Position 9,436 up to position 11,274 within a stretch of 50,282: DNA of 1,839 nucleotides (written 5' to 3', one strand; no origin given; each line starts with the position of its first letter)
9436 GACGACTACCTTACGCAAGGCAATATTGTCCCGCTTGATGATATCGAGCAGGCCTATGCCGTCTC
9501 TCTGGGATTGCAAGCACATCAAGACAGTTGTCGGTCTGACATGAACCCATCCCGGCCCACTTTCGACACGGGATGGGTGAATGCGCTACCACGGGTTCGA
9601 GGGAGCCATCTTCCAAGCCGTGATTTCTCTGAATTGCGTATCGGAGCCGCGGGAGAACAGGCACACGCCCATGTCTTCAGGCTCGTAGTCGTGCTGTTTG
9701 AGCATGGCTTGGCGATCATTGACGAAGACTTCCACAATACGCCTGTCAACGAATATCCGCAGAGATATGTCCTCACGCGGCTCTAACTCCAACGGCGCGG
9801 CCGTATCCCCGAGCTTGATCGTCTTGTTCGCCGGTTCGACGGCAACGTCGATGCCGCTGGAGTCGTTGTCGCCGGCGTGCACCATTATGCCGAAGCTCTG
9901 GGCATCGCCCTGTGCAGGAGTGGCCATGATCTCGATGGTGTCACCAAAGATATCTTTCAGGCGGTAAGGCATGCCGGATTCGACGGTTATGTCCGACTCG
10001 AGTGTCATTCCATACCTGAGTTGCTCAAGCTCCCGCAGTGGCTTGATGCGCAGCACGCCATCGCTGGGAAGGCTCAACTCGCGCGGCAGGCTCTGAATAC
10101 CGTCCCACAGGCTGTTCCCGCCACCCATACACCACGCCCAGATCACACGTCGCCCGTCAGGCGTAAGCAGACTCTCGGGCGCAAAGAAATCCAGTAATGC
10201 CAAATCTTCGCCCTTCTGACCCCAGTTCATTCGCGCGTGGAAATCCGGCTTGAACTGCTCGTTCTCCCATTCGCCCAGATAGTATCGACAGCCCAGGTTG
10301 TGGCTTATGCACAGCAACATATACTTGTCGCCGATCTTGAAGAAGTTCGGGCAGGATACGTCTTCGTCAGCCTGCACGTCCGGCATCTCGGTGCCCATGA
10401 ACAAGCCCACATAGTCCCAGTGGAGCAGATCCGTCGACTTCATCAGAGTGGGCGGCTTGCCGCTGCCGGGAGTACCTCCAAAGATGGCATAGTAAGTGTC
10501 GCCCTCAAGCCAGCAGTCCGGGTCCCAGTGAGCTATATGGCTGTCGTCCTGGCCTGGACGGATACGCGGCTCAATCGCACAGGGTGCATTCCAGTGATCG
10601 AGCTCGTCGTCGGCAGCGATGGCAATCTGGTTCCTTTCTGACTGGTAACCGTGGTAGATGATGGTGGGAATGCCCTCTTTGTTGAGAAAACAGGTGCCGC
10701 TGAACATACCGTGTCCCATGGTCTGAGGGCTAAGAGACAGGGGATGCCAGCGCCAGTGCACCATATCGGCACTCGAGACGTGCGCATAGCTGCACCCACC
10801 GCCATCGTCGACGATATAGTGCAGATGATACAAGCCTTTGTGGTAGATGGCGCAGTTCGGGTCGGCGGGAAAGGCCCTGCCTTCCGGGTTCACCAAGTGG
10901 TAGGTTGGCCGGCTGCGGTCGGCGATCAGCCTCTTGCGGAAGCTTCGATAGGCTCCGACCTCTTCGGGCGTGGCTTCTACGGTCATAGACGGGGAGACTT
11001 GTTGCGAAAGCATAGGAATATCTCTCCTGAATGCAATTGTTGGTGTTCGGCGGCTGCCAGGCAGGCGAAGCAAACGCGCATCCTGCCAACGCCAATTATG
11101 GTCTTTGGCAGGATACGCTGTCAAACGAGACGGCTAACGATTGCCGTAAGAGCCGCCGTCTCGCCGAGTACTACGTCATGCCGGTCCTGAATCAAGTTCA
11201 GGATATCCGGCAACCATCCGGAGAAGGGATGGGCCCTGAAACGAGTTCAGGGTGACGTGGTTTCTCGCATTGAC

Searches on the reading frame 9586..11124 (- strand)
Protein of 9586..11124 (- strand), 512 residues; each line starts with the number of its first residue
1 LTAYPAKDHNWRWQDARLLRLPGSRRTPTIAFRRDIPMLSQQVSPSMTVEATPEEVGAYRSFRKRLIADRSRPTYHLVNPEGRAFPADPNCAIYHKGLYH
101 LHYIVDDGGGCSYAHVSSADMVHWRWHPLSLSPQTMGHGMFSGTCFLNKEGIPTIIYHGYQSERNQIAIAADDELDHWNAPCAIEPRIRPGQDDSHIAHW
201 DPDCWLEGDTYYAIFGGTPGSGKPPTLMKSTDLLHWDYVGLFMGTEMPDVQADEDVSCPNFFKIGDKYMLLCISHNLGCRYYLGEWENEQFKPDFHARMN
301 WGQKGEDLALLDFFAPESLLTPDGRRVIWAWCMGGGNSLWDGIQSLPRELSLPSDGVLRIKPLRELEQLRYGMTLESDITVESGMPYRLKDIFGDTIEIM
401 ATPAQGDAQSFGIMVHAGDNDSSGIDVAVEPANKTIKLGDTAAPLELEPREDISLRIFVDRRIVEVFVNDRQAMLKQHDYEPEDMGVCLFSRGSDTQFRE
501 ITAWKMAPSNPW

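Call 56: search_protein_families(library=pfam, proteins=[window:9586-11124:-], max_evalue=0.00001)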
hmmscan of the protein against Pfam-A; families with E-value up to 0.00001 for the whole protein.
window:9586-11124:- (512 aa): 2 families
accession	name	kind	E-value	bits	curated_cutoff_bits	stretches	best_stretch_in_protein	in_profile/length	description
PF00251.26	Glyco_hydro_32N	-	2.6e-32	113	22.1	1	85-360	8-305/307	Glycosyl hydrolases family 32 N-terminal domain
PF08244.19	Glyco_hydro_32C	-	5.7e-15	56.1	21.9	1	391-505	28-158/158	Glycosyl hydrolases family 32 C terminal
